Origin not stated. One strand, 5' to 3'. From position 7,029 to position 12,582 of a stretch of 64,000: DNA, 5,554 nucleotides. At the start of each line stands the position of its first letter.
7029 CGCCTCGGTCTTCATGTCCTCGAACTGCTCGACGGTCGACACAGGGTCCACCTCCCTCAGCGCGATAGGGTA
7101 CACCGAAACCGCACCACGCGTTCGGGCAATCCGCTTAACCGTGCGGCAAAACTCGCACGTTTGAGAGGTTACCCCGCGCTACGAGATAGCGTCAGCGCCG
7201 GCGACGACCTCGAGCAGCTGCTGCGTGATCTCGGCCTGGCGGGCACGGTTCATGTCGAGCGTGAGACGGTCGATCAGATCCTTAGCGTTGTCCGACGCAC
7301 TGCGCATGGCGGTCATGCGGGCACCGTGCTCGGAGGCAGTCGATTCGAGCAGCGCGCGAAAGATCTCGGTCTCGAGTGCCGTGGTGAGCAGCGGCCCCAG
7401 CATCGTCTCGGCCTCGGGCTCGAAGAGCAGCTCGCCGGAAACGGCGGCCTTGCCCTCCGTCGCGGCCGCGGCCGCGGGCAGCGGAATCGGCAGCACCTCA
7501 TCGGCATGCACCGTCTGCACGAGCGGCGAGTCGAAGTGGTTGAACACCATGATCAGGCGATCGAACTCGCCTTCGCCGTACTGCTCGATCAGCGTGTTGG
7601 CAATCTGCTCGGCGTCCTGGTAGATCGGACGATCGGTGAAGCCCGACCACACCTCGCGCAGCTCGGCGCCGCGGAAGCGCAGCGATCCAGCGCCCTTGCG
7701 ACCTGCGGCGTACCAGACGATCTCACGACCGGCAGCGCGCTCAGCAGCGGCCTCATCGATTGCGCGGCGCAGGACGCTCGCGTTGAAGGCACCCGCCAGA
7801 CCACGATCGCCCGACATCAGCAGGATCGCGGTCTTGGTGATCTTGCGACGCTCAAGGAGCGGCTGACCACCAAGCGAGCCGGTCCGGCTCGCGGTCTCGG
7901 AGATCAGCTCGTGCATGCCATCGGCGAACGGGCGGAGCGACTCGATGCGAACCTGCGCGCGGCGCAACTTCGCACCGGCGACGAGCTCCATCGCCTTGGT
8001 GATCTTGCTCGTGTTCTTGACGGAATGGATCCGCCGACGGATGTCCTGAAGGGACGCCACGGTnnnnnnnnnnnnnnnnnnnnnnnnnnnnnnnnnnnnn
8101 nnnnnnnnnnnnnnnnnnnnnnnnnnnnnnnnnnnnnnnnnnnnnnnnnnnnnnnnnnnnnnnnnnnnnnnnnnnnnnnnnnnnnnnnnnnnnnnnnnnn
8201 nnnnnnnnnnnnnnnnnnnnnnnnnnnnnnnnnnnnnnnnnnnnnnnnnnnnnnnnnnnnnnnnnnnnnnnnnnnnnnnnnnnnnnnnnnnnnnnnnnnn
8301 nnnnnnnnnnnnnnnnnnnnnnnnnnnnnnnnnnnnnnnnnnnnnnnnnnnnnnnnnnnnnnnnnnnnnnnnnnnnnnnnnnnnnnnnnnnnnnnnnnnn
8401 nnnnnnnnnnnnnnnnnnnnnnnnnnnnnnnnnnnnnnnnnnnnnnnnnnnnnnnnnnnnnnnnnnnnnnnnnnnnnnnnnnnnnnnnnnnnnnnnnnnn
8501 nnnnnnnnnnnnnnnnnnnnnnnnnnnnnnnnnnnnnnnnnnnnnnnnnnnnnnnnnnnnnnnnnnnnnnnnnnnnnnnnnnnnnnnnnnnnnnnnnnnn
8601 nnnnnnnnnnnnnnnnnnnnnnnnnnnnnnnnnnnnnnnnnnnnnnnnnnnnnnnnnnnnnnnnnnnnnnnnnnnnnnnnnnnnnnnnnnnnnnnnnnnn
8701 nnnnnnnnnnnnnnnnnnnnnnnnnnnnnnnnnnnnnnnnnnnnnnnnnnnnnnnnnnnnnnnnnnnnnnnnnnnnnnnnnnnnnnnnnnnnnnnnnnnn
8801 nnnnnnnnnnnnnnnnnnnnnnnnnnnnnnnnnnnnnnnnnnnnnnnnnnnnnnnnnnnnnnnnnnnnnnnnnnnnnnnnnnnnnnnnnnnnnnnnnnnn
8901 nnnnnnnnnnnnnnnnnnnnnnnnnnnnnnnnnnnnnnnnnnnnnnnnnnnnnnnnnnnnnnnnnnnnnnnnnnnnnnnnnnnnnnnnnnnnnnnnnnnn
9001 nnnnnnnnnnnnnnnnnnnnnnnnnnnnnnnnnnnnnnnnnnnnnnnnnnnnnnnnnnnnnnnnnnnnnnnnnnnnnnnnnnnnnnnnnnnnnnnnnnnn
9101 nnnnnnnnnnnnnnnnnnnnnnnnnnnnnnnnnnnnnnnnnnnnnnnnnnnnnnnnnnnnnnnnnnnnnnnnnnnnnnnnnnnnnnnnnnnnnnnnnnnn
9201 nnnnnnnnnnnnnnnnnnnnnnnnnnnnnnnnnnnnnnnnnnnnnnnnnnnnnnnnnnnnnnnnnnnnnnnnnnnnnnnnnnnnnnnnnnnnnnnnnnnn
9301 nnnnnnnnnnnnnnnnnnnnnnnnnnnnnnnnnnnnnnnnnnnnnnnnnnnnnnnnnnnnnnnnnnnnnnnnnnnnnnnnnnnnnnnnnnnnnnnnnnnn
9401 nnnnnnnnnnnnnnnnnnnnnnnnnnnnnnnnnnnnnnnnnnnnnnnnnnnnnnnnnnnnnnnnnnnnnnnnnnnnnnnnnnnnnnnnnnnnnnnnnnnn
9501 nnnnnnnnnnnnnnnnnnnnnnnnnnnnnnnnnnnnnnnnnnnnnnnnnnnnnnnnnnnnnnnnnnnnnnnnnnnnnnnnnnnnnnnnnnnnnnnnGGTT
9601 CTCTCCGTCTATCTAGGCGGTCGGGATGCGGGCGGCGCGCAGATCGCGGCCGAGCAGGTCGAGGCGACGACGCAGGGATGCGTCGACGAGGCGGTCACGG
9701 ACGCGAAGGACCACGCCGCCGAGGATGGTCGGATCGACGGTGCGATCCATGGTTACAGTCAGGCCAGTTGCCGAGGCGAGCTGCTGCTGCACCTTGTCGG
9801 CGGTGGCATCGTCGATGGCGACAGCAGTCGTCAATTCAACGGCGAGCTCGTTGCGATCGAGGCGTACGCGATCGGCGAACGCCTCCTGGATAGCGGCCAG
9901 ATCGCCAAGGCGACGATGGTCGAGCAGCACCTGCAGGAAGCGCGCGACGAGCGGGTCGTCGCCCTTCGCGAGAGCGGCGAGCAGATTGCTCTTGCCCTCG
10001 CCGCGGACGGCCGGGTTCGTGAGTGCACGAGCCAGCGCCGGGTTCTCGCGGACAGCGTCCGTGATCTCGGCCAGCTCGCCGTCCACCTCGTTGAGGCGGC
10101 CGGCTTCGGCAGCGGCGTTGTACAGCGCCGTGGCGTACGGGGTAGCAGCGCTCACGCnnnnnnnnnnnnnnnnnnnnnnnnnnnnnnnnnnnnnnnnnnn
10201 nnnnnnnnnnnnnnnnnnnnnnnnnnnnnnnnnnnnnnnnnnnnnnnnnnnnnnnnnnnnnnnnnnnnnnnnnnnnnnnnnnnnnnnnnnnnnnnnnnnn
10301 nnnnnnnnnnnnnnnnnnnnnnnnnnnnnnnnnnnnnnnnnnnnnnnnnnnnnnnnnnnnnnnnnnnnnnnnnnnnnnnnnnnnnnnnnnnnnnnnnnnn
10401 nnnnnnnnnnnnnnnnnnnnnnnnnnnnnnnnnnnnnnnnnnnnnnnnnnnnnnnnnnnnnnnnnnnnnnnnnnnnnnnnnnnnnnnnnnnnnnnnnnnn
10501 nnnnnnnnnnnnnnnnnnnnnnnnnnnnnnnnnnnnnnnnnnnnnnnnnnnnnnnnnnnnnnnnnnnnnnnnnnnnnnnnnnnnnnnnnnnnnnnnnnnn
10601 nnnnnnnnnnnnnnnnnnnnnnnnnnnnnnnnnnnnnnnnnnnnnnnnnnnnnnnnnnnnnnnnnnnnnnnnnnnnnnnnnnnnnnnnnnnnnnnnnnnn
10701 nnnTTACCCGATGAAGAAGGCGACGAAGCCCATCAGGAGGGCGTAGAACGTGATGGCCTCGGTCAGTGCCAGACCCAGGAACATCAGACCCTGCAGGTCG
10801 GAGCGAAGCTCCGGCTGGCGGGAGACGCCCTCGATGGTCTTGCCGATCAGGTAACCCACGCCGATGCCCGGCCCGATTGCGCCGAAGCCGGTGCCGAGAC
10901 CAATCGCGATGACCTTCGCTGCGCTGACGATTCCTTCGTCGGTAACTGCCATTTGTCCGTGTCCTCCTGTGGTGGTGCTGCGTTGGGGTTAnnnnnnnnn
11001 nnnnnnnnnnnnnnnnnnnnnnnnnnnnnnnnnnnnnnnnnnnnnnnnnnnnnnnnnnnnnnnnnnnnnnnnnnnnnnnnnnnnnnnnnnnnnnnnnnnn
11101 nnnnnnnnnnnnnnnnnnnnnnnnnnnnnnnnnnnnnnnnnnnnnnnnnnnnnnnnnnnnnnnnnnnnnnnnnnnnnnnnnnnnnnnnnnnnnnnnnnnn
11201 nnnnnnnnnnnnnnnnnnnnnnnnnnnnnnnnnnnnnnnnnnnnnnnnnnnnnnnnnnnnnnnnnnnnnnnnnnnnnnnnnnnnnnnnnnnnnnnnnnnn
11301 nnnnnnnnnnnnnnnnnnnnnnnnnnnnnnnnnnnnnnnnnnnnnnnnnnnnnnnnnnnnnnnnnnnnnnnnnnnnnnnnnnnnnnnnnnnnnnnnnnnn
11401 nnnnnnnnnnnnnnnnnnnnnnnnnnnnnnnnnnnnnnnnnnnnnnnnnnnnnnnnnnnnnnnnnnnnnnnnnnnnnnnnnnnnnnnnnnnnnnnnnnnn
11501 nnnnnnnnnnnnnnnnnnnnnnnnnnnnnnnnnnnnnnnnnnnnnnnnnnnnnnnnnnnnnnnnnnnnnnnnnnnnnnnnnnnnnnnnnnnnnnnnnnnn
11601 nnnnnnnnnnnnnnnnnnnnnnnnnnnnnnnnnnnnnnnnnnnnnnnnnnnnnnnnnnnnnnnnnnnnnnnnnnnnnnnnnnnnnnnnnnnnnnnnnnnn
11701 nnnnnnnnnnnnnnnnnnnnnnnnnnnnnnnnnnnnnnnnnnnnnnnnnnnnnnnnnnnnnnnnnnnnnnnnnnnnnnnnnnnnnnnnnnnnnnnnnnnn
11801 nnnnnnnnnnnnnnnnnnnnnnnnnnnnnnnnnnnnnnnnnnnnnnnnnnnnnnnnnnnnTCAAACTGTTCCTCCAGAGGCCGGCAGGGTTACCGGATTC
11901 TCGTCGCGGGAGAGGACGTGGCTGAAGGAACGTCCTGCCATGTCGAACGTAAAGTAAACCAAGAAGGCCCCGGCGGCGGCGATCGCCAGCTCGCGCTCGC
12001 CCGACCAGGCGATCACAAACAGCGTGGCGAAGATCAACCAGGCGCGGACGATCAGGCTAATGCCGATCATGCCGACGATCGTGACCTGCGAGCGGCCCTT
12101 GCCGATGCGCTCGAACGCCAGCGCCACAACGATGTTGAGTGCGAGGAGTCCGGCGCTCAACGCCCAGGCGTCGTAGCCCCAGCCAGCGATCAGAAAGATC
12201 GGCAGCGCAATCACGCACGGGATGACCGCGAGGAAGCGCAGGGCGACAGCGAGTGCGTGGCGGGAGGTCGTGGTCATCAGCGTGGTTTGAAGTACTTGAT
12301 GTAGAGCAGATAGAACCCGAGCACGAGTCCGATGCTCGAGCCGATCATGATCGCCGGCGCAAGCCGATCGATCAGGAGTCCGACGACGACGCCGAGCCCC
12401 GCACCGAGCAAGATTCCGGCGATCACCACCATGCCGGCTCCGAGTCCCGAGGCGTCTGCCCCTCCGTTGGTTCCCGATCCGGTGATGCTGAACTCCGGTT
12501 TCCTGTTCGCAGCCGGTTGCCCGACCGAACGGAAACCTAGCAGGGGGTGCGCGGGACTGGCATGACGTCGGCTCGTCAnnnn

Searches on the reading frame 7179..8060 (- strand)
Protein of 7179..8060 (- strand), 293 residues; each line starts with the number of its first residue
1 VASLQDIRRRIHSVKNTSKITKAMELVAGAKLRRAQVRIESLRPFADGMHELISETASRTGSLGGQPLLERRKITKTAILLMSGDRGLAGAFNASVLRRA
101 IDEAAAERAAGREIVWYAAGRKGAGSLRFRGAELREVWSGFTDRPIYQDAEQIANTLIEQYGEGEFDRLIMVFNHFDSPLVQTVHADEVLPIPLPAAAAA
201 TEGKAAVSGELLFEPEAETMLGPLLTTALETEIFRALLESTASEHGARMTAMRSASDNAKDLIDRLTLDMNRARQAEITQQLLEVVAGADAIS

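Call 6: search_protein_families(library=pfam, proteins=[window:7179-8060:-])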
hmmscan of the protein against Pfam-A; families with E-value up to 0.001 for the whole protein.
window:7179-8060:- (293 aa): 1 family
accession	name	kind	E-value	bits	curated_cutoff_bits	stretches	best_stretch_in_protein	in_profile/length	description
PF00231.24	ATP-synt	-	6.8e-89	298.8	39.9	1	3-292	1-285/285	ATP synthase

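Call 9: find_encoding_contigs(protein=window:7179-8060:-, flank=10000, max_places=10)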
Protein window:7179-8060:- (293 aa): no gene with exactly this product is on record in the collection.

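Call 11: find_related_loci(query=window:7179-8060:-, collection=genome_contigs, flank=10000)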
Query window:7179-8060:- (293 aa) in genome_contigs; peptide patterns used: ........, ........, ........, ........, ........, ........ (x = any residue, [..] = any of these).
486 stretches matched a pattern; 376 encode a relative of the query (tblastn E <= 1e-3); the best 80 are kept; 80 distinct loci.
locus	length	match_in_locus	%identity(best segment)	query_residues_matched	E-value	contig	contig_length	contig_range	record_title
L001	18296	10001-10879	98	1-293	0e+0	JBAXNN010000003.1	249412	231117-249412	MAG: Thermoleophilia bacterium isolate ELA480 MAG480_3, whole genome shotgun sequence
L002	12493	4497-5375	98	1-293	0e+0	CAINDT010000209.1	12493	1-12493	MAG: uncultured actinobacterium isolate Loclat_bin-15560 genome assembly, contig: bin-15560:209/499, whole genome shotgu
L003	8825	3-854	99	10-293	0e+0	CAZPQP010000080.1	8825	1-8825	MAG TPA_asm: uncultured Bifidobacterium sp. isolate binchicken_co298_71 genome assembly, contig: NODE_16025_length_8825_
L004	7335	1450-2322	96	3-293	0e+0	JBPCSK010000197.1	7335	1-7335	MAG: Gaiellales bacterium S1Ck117_1963481_flag_1_multi_3.7024_len_7335, whole genome shotgun sequence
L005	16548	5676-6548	95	3-293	0e+0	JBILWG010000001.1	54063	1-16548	MAG: Gaiellales bacterium isolate ME2018-09-14_3300042561_group8_bin152 Rohwer_bin385_scaffold_105_c1, whole genome shot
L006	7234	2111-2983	92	3-293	0e+0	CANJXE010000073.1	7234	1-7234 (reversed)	MAG: Actinobacteria bacterium isolate RH-23may17-757 genome assembly, contig: RH-23may17-C86559, whole genome shotgun se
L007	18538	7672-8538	92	3-293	3e-173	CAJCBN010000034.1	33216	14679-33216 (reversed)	MAG: uncultured actinobacterium isolate Loc081215-4m_bin-1677 genome assembly, contig: bin-1677:034/520, whole genome sh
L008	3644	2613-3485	92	3-293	2e-179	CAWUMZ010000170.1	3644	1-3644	MAG: uncultured bacterium isolate SRR1522964_binner123_21_1705335400 genome assembly, contig: ERZ11849542.7916, whole ge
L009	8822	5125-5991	92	3-293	1e-168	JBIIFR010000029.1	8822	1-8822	MAG: Gaiellales bacterium isolate ME2001-06-04pf_3300042445_group1_bin226 Rohwer_bin383_scaffold_7232_c1, whole genome s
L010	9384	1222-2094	87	4-293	2e-164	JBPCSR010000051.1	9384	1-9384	MAG: Gaiellales bacterium S1Ck117_1367695_flag_0_multi_5.7240_len_9384, whole genome shotgun sequence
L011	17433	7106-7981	84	3-293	4e-162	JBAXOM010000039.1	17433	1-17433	MAG: Thermoleophilia bacterium isolate ELA505 MAG505_39, whole genome shotgun sequence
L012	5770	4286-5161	84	3-293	7e-164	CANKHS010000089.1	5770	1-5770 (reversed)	MAG: Actinobacteria bacterium isolate RH-27jun17-235 genome assembly, contig: RH-27jun17-C43605, whole genome shotgun se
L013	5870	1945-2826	83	1-293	2e-161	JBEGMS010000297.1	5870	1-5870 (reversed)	MAG: Actinomycetota bacterium isolate NASQAN2016_083_B_bin.61 scaffold_1042924, whole genome shotgun sequence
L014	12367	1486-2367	83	1-293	6e-160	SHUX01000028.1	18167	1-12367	MAG: Thermoleophilia bacterium isolate Baikal-deep-G21 BACOMB-C14759, whole genome shotgun sequence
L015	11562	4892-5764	83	4-293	6e-159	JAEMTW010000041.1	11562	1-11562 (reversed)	MAG: Thermoleophilia bacterium isolate SupBloom_Metag_035 Bloom_5_S5_NODE_2870_length_11562_cov_7.102286, whole genome s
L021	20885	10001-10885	57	1-292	2e-98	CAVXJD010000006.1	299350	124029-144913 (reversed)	MAG: uncultured Actinomycetes bacterium isolate MFD09212.bin.2.71 genome assembly, contig: contig_7538, whole genome sho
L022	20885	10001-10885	57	1-293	2e-98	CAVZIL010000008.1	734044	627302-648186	MAG: uncultured Actinomycetes bacterium isolate MFD00962.bin.2.37 genome assembly, contig: contig_37625, whole genome sh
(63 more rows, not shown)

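Call 42: find_homologous_proteins(query=L021:10001-10885:+, max_evalue=1e-40)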
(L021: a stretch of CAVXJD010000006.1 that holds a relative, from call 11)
Query L021:10001-10885:+ (295 aa): 7999 proteins with E <= 1e-40 among 8000 candidates; the best 120 are listed.
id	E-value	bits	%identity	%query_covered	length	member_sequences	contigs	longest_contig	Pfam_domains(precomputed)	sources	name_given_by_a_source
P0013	2.8e-175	599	97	100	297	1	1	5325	PF00231.25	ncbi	ncbi:MAG: ATP synthase F1 subunit gamma [Gaiellaceae bacterium]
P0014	8.5e-170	581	94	100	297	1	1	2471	PF00231.25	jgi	jgi:F-type H+-transporting ATPase subunit gamma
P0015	9.7e-164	561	99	92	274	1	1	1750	PF00231.25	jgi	jgi:F-type H+-transporting ATPase subunit gamma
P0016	5.7e-162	556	98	92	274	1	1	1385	PF00231.25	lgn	-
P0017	1.1e-161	555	97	92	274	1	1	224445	PF00231.25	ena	-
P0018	2.4e-161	553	97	92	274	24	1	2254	PF00231.25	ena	-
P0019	3.1e-161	553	97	92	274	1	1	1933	PF00231.25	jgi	jgi:F-type H+-transporting ATPase subunit gamma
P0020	3.4e-161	553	97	92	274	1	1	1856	PF00231.25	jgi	jgi:F-type H+-transporting ATPase subunit gamma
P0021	5.4e-161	552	97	92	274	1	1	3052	PF00231.25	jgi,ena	-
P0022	7.7e-161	552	97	92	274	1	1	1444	PF00231.25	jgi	jgi:F-type H+-transporting ATPase subunit gamma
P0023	1.6e-160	551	97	92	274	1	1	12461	PF00231.25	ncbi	ncbi:ATP synthase F1 subunit gamma [soil metagenome]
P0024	6.3e-160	549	97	92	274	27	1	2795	PF00231.25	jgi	jgi:F-type H+-transporting ATPase subunit gamma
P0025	3.2e-159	547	96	92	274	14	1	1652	PF00231.25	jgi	jgi:F-type H+-transporting ATPase subunit gamma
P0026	1.1e-158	545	87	100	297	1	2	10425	PF00231.25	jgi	jgi:F-type H+-transporting ATPase subunit gamma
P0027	1.5e-158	544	87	100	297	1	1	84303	PF00231.25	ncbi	ncbi:MAG TPA: ATP synthase F1 subunit gamma [Gaiellaceae bacterium]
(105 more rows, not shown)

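Call 43: find_encoding_contigs(protein=P0017, flank=10000, max_places=3)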
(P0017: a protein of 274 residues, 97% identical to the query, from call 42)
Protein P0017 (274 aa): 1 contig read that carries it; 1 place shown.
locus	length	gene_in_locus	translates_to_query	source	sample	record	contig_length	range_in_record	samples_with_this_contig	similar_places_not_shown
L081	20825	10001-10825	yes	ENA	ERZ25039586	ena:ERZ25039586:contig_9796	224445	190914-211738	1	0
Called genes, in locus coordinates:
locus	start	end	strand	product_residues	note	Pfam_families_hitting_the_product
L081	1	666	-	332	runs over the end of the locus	-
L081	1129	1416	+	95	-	-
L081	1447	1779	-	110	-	PF01370:Epimerase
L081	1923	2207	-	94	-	PF03720:UDPG_MGDP_dh_C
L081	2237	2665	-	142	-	PF00984:UDPG_MGDP_dh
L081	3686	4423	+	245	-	PF00953:Glycos_transf_4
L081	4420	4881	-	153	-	PF04007:DUF354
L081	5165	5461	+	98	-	-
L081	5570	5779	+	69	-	-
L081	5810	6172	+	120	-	-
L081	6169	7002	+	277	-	PF00119:ATP-synt_A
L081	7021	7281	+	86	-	PF00137:ATP-synt_C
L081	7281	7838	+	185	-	PF28006:HpsJ (weak), PF19745:FUT8_N_cat (faint), PF00430:ATP-synt_B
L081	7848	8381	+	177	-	PF00213:OSCP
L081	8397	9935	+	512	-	PF02874:ATP-synt_ab_N, PF00006:ATP-synt_ab, PF00306:ATP-synt_ab_C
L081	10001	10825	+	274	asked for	PF00231:ATP-synt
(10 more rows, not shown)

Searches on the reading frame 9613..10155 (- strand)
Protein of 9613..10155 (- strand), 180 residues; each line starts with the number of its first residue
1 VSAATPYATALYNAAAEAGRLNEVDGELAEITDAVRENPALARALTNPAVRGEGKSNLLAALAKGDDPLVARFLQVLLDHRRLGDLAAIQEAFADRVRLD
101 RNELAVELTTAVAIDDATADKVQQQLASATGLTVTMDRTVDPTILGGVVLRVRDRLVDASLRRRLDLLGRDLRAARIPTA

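Call 6: search_protein_families(library=pfam, proteins=[window:9613-10155:-])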
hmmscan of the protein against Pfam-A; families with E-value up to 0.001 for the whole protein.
window:9613-10155:- (180 aa): 1 family
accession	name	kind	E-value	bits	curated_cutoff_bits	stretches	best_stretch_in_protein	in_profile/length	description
PF00213.23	OSCP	-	4.1e-43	147.9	22.3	1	4-171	2-171/172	ATP synthase delta (OSCP) subunit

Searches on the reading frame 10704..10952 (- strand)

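Call 7: search_protein_families(library=pfam, proteins=[window:10704-10952:-])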
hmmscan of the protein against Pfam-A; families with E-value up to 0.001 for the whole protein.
window:10704-10952:- (82 aa): 1 family
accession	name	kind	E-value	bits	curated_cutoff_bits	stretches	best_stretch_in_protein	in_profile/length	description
PF00137.26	ATP-synt_C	-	1.7e-15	57.4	24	1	15-77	1-59/60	ATP synthase subunit C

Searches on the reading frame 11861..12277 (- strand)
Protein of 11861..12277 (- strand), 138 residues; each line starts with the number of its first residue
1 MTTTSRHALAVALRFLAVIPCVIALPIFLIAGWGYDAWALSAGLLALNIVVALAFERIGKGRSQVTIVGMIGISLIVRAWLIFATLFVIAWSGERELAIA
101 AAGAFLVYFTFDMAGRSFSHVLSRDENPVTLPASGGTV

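Call 7: search_protein_families(library=pfam, proteins=[window:11861-12277:-])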
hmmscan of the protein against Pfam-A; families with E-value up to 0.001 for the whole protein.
window:11861-12277:- (138 aa): 0 families

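Call 23: search_protein_families(library=ncbifam, proteins=[window:11861-12277:-], max_evalue=0.01)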
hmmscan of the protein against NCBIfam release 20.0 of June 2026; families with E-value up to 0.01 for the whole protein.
window:11861-12277:- (138 aa): 0 families

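Call 48: search_protein_families(library=pfam, proteins=[window:11861-12277:-], max_evalue=5)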
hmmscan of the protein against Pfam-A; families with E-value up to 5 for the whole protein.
window:11861-12277:- (138 aa): 3 families
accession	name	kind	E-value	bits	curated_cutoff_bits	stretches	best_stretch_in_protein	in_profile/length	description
PF09913.15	DUF2142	-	0.31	10.2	30.1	1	7-91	149-233/395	Predicted membrane protein (DUF2142)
PF03741.22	TerC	-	1.2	9.3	27.8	1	49-114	16-78/178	Integral membrane protein TerC family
PF13493.11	DUF4118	-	1.9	8.8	28.4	1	78-131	27-80/107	Domain of unknown function (DUF4118)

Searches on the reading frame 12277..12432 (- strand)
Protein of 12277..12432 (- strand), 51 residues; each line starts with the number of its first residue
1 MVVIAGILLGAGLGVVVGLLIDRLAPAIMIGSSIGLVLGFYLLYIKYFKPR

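Call 48: search_protein_families(library=pfam, proteins=[window:12277-12432:-], max_evalue=5)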
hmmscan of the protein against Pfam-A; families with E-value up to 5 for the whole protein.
window:12277-12432:- (51 aa): 10 families
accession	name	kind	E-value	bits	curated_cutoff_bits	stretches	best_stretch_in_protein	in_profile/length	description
PF13441.11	Gly-zipper_YMGG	-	0.0017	18.5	28.9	1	5-39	5-39/45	YMGG-like Gly-zipper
PF19982.4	DUF6418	-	0.091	13.4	25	1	4-45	46-87/109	Family of unknown function (DUF6418)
PF19628.4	DUF6132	-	0.15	12.1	23.2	2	23-41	7-25/60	Family of unknown function (DUF6132)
PF10247.14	Romo1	-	0.26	12.2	27.6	1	22-48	4-30/66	Reactive mitochondrial oxygen species modulator 1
PF09925.14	DUF2157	-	0.32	11.1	32.4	1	2-47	39-84/146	Predicted membrane protein (DUF2157)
PF12698.13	ABC2_membrane_3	-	0.86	9.1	31.6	1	2-45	246-289/347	ABC-2 family transporter protein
PF11808.13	PhoR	-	1.1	10.2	27.1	1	7-43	9-45/86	Phosphate regulon sensor protein PhoR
PF09527.15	ATPase_gene1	-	1.3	9.6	26.6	0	4-44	12-52/54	Putative F0F1-ATPase subunit Ca2+/Mg2+ transporter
PF04930.20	FUN14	-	1.4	9.8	22.5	1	7-47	1-41/92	FUN14 family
PF12822.12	ECF_trnsprt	-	2.3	8.7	30.7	1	2-40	34-71/169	ECF transporter, substrate-specific component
